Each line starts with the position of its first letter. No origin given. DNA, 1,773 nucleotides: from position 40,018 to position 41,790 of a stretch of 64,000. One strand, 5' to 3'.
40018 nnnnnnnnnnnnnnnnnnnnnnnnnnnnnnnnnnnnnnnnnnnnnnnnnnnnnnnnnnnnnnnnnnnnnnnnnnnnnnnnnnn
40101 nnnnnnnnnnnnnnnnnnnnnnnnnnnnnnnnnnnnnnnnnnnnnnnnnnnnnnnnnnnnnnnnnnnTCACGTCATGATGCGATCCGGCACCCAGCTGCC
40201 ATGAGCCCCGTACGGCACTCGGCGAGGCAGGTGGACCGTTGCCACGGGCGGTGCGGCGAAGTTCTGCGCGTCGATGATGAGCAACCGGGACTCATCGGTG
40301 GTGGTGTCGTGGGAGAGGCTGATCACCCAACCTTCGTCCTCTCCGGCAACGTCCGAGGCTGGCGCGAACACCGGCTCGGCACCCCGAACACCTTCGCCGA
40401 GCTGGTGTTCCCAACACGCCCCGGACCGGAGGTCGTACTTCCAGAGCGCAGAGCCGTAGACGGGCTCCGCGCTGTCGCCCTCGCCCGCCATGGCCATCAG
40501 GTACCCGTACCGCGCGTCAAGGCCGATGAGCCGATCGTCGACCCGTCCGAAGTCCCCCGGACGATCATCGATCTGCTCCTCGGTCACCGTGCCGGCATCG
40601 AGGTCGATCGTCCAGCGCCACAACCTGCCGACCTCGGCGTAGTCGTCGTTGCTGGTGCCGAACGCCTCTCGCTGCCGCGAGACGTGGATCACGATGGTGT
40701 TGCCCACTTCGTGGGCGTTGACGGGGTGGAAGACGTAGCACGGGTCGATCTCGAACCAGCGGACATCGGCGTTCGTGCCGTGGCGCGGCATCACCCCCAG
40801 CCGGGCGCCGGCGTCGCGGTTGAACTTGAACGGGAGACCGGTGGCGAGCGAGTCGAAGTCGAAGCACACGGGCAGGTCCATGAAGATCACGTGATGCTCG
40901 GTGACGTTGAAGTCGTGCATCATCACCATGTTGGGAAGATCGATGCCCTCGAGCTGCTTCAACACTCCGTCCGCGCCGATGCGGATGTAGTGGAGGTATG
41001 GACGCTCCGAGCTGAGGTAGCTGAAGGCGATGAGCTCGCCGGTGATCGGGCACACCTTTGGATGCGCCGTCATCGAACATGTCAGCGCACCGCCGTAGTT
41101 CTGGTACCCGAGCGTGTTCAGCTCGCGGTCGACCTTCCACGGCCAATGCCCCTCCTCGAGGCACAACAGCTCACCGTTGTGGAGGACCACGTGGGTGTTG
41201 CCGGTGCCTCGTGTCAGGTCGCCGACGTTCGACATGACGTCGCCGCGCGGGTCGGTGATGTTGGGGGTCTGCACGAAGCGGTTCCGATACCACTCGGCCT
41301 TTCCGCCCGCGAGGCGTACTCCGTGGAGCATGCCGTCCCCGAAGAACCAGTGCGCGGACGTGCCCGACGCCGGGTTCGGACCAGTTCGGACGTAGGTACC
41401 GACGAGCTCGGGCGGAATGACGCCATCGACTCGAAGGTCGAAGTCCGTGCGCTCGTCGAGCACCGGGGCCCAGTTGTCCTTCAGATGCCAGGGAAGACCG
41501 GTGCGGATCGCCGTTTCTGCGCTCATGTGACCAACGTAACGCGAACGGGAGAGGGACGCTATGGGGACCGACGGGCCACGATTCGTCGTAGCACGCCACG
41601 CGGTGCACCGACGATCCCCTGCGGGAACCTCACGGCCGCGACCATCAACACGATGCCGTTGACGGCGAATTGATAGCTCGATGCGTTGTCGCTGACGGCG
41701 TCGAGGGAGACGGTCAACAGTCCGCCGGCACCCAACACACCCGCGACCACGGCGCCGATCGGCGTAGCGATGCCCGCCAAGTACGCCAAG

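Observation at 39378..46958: ACC deaminase divergently paired with a Liv-type amino-acid ABC importer that has a carotenoid/lignostilbene oxygenase nested inside it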

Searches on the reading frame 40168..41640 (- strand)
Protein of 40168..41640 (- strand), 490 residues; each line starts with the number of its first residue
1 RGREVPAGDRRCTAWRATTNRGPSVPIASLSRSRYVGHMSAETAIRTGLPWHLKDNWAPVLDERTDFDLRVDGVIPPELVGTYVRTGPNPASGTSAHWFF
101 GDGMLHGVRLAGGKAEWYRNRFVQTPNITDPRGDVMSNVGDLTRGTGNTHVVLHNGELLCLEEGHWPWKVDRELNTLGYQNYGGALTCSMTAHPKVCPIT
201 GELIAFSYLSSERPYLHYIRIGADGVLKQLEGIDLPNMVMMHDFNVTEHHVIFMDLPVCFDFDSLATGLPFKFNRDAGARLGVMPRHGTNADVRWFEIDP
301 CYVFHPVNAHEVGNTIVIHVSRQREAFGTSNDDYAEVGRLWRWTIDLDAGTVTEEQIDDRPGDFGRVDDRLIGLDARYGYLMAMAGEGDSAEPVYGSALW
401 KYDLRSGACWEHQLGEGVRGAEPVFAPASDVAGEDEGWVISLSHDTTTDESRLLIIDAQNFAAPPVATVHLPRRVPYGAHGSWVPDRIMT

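Call 4: search_protein_families(library=pfam, proteins=[window:40168-41640:-])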
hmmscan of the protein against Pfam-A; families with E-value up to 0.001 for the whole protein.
window:40168-41640:- (490 aa): 1 family
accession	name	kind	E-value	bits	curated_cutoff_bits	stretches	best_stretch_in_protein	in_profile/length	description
PF03055.21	RPE65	-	8e-112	375.1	27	1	58-485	2-469/469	Retinal pigment epithelial membrane protein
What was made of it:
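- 40168..41526 (-): Carotenoid-cleavage-oxygenase family enzyme (452 aa, no signal peptide seen by eye). PF03055 RPE65, E = 8e-112 (call 4).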

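Call 5: search_protein_families(library=ncbifam, proteins=[window:40168-41640:-])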
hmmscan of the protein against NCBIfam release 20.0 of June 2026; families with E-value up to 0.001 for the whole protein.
window:40168-41640:- (490 aa): 3 families
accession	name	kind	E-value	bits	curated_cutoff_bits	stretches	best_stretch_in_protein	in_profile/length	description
NF052295.1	CarotCleavDioxg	equivalog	1.9e-116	389.5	675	1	52-486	25-467/467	8'-apo-carotenoid 13,14-cleaving dioxygenase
NF053778.1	LigStilDioxAlpha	equivalog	1.6e-70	238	800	1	67-484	24-479/480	lignostilbene-alpha,beta-dioxygenase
NF053780.1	LigStilDioxNov2Alpha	equivalog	2.8e-56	190.9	650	1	58-486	13-478/482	lignostilbene-alpha,beta-dioxygenase NOV2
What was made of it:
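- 40168..41526 (-): Best NCBIfam match is NF052295, apo-carotenoid 13,14-dioxygenase, at 389.5 bits (cut-off 675), against lignostilbene dioxygenase models at 238 and 191 bits (call 5).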

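Call 18: search_solved_structures(query=window:40168-41613:-, max_evalue=0.001)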
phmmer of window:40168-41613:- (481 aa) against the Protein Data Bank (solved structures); distinct sequences matched with E-value up to 0.001: 28.
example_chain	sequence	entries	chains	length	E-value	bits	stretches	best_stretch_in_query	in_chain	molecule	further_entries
9m3e_A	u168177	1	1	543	9.3e-69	235.5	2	135-476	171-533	carotenoid 9,10-dioxygenase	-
9luz_A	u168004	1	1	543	3.4e-68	233.7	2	135-476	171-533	carotenoid 9,10-dioxygenase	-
9m6z_A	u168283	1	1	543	1.6e-67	231.5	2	135-476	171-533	carotenoid 9,10-dioxygenase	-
3npe_A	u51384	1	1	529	6.7e-60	206.3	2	135-476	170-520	9-cis-epoxycarotenoid dioxygenase 1, chloroplastic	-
6ojr_A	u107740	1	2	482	1.1e-57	198.9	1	52-475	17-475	Lignostilbene-alpha,beta-dioxygenase isozyme I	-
6ojt_B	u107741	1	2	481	1.2e-57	198.9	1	52-475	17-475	Lignostilbene-alpha,beta-dioxygenase isozyme I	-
6ojw_B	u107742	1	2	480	1.3e-57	198.8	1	52-475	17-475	Lignostilbene-alpha,beta-dioxygenase isozyme I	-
5v2d_A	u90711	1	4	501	4.7e-57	196.9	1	52-476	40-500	Dioxygenase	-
6xm6_A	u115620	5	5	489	3.5e-50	174.3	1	60-475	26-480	Dioxygenase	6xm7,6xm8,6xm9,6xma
5kja_A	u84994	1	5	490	1.1e-43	152.8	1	61-475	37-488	Apocarotenoid-15,15'-oxygenase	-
2biw_A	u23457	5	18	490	2.7e-43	151.5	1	61-475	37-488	APOCAROTENOID-CLEAVING OXYGENASE | Apocarotenoid-15,15'-oxygenase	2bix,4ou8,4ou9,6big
7qr6_A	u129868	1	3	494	5.4e-43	150.5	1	57-475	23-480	Dioxygenase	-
5kjd_A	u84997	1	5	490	6.5e-43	150.3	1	61-475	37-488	Apocarotenoid-15,15'-oxygenase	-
5kjb_A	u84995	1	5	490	7.8e-43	150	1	61-475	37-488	Apocarotenoid-15,15'-oxygenase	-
5kk0_A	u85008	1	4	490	1.3e-42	149.3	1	61-475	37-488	Apocarotenoid-15,15'-oxygenase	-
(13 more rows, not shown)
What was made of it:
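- LsdA is a clear PDB hit, E = 1e-57 (call 18). The top PDB hits are carotenoid 9,10-dioxygenase and NCED (call 18).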

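Call 21: find_related_loci(query=window:40168-41613:-, collection=metagenome_contigs, flank=10000)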
Query window:40168-41613:- (481 aa) in metagenome_contigs; peptide patterns used: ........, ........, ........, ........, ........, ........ (x = any residue, [..] = any of these).
600 stretches matched a pattern (row limit reached: there are more); 440 encode a relative of the query (tblastn E <= 1e-3); the best 80 are kept; 80 distinct loci.
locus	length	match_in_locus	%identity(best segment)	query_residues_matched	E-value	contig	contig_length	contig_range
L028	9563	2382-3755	83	26-481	0e+0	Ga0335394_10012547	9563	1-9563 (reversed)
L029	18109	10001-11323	85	42-481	0e+0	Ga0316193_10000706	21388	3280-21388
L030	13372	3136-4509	82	26-481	0e+0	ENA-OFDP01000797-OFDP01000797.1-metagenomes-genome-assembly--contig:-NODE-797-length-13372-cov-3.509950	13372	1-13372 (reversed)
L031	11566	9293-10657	82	26-477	0e+0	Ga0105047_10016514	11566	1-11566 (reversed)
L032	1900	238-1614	82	23-480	0e+0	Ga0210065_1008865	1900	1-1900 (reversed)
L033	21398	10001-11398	80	15-480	0e+0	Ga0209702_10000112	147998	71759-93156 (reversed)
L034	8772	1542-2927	82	22-480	0e+0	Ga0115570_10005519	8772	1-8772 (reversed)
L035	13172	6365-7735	81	26-481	0e+0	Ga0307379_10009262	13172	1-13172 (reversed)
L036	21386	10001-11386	81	22-480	0e+0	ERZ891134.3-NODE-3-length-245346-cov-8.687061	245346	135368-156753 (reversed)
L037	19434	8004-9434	78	7-477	0e+0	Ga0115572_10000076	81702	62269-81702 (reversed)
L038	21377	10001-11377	81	23-480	0e+0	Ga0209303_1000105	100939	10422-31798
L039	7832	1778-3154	81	24-480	0e+0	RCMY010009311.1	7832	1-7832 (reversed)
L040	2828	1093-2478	79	22-481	0e+0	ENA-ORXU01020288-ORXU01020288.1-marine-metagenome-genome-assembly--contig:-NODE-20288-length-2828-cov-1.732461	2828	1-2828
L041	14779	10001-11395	80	16-480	0e+0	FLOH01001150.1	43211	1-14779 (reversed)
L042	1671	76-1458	79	22-478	0e+0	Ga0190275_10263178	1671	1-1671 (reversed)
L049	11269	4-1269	82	59-480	0e+0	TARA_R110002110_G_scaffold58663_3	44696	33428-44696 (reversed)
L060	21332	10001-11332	71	34-477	0e+0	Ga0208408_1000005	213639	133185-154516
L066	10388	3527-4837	70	41-477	0e+0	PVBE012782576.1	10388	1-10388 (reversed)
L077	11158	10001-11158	82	18-402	0e+0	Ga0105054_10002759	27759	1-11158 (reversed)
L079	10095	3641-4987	67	31-481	0e+0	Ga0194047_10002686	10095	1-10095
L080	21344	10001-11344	70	34-481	0e+0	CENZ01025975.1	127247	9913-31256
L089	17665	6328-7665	67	41-480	0e+0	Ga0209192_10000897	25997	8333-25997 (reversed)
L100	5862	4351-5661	67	41-477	0e+0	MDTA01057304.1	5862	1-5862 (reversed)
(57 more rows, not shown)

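Call 30: search_solved_structures(query=window:40168-41613:-, max_evalue=1e-50, show_alignments=5)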
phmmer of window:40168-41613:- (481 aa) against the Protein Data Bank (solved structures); distinct sequences matched with E-value up to 1e-50: 8.
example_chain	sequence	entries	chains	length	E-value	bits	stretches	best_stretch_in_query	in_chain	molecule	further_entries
9m3e_A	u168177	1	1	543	9.3e-69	235.5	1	135-476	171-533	carotenoid 9,10-dioxygenase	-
9luz_A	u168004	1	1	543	3.4e-68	233.7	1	135-476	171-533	carotenoid 9,10-dioxygenase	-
9m6z_A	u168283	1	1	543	1.6e-67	231.5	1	135-476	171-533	carotenoid 9,10-dioxygenase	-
3npe_A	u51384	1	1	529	6.7e-60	206.3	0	135-476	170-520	9-cis-epoxycarotenoid dioxygenase 1, chloroplastic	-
6ojr_A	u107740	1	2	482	1.1e-57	198.9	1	52-475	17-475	Lignostilbene-alpha,beta-dioxygenase isozyme I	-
6ojt_B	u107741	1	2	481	1.2e-57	198.9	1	52-475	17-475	Lignostilbene-alpha,beta-dioxygenase isozyme I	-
6ojw_B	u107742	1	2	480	1.3e-57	198.8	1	52-475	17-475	Lignostilbene-alpha,beta-dioxygenase isozyme I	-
5v2d_A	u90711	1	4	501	4.7e-57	196.9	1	52-476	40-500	Dioxygenase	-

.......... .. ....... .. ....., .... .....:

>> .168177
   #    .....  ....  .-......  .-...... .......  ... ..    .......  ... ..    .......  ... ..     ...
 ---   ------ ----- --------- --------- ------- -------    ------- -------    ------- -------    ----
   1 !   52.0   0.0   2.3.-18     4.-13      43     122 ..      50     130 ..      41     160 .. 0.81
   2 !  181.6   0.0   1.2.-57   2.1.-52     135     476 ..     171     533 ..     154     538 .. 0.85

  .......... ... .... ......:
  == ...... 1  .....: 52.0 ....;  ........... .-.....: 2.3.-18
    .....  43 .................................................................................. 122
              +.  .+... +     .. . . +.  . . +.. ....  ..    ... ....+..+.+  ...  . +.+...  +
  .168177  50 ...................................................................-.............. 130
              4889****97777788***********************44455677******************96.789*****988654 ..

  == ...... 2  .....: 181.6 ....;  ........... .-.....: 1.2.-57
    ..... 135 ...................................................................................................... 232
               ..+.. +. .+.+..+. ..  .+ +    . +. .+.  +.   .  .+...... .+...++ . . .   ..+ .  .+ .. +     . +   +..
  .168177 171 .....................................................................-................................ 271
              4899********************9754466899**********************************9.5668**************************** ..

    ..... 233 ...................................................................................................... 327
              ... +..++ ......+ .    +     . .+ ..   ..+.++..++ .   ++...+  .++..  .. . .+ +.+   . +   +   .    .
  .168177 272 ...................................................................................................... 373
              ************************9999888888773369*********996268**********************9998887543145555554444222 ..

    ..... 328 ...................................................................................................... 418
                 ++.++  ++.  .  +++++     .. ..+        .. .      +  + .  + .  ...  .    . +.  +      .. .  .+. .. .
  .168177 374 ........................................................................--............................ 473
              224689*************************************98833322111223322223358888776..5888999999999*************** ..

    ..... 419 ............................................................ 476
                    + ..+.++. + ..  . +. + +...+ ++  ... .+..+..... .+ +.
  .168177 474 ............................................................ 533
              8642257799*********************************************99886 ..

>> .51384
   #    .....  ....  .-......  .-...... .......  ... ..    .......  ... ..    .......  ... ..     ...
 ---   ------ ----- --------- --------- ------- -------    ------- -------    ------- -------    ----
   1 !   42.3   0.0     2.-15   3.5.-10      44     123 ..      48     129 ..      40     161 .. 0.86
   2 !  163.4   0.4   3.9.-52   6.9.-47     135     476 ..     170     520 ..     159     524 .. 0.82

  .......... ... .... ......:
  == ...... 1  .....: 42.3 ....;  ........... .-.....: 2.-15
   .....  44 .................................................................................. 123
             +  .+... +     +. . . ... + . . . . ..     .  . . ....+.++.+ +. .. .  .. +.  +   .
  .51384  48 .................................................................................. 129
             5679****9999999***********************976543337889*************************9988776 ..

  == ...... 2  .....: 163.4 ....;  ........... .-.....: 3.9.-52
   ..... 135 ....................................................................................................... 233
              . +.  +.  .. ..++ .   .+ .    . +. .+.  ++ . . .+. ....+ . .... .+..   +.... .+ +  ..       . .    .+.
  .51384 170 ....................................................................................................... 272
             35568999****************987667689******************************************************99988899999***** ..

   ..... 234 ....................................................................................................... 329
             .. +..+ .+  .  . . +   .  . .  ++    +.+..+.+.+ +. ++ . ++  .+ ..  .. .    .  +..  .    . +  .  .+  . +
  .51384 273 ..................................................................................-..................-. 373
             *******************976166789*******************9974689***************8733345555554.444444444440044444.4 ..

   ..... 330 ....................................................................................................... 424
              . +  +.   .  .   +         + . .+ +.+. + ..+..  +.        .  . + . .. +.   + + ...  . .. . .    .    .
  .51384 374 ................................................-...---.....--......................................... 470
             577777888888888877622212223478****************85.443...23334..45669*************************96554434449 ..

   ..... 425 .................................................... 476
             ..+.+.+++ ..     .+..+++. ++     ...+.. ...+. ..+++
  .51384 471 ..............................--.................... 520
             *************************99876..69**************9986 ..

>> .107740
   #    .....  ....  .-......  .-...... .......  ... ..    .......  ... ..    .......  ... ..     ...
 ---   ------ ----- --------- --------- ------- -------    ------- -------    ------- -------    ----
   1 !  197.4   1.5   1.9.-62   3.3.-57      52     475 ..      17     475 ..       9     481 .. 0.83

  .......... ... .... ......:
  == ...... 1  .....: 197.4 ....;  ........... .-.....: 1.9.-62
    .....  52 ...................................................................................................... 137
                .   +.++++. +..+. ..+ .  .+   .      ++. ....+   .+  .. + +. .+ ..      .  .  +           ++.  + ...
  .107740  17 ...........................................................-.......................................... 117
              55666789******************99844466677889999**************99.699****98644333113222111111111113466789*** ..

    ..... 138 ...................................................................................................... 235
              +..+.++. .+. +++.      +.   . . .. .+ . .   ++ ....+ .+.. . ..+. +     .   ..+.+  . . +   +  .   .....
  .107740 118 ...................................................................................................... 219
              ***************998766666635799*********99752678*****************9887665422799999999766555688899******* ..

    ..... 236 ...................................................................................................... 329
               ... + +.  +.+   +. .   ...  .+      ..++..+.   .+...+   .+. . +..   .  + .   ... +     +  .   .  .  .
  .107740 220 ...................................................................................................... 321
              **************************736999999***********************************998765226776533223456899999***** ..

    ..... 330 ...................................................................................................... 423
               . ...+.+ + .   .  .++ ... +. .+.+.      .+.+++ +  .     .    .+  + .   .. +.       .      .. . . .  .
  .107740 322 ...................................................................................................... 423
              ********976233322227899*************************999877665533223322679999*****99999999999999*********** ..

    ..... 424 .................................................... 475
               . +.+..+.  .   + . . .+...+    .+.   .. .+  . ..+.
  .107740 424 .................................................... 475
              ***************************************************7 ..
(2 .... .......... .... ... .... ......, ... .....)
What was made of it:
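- Closest known: Lignostilbene dioxygenase LsdA. Same: Same fold and iron ligands; E = 1e-57 (calls 18, 30).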
